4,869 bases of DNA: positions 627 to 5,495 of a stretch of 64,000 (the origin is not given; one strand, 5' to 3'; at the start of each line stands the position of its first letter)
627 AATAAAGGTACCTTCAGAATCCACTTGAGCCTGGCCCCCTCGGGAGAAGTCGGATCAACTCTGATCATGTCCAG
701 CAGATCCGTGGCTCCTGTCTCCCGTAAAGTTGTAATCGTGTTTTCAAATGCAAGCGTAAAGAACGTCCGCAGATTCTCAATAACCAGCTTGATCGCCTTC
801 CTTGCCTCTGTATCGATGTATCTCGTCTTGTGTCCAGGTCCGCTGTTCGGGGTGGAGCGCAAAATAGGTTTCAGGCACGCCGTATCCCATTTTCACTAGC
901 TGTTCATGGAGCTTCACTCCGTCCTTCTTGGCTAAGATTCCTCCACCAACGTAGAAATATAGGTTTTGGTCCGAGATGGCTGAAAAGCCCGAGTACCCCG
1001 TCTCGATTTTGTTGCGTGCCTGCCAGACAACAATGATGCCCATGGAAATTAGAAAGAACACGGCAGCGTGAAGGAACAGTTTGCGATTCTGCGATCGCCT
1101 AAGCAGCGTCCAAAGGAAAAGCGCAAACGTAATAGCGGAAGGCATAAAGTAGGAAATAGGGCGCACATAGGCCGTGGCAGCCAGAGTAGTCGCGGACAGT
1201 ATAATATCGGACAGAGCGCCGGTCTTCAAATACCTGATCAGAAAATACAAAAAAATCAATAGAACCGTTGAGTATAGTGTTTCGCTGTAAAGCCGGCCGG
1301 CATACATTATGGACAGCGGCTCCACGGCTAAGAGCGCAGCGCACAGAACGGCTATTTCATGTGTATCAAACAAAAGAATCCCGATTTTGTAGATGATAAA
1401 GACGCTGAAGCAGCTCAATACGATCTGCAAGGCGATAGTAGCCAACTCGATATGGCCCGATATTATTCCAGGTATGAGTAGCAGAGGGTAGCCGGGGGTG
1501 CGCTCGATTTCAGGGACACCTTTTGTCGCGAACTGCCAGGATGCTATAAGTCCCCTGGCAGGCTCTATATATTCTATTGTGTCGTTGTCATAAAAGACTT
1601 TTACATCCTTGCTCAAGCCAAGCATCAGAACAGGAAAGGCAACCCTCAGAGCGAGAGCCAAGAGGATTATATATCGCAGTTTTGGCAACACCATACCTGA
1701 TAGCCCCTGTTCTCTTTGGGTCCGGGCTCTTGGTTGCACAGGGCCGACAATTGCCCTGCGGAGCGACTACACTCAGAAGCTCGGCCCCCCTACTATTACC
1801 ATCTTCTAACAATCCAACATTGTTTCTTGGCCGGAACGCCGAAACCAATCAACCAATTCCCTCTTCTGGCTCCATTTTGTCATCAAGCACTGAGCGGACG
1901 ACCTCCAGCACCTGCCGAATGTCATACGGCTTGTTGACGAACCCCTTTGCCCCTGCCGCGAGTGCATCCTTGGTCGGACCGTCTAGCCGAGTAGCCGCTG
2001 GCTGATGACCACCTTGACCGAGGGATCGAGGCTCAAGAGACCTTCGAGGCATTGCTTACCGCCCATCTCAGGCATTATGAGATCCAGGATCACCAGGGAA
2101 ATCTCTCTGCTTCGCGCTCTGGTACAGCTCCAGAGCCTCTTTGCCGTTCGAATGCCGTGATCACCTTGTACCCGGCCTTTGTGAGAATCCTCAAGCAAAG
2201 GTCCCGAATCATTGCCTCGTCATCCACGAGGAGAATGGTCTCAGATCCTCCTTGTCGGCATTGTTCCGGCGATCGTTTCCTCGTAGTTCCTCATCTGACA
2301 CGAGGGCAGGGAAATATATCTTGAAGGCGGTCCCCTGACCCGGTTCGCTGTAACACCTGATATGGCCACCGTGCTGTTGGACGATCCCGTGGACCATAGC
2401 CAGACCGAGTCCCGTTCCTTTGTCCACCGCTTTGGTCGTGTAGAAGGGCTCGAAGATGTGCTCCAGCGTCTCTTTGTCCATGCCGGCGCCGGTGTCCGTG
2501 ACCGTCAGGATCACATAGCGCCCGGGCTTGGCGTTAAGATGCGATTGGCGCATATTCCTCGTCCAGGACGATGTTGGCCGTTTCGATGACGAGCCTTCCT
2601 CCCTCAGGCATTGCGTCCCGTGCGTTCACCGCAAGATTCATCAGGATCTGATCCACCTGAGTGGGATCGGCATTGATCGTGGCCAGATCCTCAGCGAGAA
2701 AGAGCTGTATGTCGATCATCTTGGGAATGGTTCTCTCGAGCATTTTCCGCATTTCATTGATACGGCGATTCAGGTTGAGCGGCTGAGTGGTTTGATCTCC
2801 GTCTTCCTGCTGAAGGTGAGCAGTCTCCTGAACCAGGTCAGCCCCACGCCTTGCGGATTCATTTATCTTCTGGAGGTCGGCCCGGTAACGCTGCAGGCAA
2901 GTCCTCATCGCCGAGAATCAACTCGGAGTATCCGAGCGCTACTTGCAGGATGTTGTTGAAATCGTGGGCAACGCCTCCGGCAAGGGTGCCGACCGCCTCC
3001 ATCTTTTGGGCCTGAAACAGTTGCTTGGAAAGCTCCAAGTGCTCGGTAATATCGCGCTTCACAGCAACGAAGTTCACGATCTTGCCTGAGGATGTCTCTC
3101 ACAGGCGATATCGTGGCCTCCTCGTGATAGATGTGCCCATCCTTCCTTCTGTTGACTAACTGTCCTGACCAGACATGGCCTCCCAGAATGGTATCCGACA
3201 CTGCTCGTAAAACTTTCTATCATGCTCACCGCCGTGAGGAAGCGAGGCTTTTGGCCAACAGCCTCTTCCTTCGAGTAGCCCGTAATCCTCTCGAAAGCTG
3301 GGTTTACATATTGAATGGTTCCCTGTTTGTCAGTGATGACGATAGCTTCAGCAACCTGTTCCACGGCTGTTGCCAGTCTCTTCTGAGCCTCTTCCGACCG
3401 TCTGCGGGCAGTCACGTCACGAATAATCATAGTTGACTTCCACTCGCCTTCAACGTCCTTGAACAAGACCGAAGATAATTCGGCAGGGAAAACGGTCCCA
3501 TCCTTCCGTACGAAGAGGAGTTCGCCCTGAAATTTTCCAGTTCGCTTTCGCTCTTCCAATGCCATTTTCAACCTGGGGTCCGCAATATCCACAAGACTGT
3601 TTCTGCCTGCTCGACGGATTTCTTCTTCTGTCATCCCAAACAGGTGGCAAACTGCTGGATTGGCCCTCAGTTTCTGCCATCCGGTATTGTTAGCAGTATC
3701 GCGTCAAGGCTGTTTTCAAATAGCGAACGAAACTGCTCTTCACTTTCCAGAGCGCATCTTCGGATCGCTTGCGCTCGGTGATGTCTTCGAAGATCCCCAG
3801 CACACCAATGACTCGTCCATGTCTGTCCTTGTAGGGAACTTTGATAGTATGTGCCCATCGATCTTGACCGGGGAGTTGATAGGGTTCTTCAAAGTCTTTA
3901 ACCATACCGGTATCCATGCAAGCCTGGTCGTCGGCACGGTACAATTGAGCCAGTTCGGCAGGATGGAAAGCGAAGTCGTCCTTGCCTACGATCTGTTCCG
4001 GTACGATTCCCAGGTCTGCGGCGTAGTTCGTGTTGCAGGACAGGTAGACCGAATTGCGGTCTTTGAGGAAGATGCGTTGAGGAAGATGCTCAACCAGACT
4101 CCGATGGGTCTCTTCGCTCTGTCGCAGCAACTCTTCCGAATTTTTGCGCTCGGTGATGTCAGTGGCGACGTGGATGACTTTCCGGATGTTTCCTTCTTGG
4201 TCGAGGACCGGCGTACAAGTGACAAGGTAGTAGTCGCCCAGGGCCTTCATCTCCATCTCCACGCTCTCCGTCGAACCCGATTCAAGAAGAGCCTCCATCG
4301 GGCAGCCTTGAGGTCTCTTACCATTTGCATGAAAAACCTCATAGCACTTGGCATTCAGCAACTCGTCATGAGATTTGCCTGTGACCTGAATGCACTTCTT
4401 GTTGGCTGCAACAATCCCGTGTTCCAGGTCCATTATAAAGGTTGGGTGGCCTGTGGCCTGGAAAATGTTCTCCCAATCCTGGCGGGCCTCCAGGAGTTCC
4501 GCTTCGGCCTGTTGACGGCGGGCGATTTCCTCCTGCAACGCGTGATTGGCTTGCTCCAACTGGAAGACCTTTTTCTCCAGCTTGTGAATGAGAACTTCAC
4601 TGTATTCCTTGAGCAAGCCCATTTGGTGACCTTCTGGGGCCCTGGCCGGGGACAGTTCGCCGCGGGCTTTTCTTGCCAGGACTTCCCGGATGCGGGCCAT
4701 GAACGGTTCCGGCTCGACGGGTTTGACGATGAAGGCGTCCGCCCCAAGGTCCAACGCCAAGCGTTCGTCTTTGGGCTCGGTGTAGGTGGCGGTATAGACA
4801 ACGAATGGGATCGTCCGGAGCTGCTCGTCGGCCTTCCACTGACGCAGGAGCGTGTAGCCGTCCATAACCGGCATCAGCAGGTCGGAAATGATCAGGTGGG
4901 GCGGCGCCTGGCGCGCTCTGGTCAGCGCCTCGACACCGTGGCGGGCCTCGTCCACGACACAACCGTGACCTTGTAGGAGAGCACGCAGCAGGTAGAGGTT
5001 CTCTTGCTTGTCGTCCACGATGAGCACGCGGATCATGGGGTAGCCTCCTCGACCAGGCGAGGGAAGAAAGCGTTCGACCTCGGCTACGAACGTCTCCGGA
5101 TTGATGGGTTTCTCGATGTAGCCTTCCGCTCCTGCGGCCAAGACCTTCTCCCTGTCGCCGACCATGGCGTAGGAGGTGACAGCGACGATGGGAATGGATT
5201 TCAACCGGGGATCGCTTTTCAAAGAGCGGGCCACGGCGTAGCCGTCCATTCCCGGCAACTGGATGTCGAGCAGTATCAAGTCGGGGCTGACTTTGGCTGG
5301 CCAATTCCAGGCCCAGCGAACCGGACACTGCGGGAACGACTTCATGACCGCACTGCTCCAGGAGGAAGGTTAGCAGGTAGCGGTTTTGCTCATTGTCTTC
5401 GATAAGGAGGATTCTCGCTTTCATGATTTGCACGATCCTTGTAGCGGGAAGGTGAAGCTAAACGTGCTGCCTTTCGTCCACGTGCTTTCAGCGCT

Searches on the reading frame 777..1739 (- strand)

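Call 48: search_protein_families(library=pfam, proteins=[window:777-1739:-], max_evalue=0.00001)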
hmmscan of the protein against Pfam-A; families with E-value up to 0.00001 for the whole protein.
window:777-1739:- (320 aa): 1 family
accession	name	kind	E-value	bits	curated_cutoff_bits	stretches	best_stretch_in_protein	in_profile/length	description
PF13231.12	PMT_2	-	2.3e-07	31.6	26.1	1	93-239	16-160/160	Dolichyl-phosphate-mannose-protein mannosyltransferase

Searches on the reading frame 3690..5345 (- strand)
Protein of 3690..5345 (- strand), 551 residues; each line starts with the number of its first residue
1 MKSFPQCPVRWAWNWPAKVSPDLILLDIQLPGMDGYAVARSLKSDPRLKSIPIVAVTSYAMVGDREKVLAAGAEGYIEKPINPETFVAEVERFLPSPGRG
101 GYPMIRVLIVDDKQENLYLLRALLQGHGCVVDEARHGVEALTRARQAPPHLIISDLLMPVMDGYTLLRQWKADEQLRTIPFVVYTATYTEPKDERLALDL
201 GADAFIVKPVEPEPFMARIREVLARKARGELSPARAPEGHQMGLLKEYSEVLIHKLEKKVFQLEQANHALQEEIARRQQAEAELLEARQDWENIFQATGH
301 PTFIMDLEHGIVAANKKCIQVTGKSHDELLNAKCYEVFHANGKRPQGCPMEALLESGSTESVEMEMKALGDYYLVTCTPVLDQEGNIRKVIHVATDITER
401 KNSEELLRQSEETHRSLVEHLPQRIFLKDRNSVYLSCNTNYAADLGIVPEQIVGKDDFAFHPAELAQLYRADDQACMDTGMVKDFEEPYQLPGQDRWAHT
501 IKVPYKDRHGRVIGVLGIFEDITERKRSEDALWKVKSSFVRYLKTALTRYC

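Call 48: search_protein_families(library=pfam, proteins=[window:3690-5345:-], max_evalue=0.00001)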
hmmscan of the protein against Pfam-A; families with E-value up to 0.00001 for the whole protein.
window:3690-5345:- (551 aa): 4 families
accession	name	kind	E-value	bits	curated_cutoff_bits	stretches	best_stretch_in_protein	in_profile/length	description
PF00072.30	Response_reg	-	1.5e-41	141.5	30.2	2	107-219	1-110/111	Response regulator receiver domain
PF08448.16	PAS_4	-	2.2e-34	118.4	23.1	2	418-527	1-110/110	PAS fold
PF13426.13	PAS_9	-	1.2e-20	74.2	27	1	302-399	4-103/103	PAS domain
PF00989.32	PAS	-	8.1e-16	58.5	22.6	1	415-522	4-113/113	PAS fold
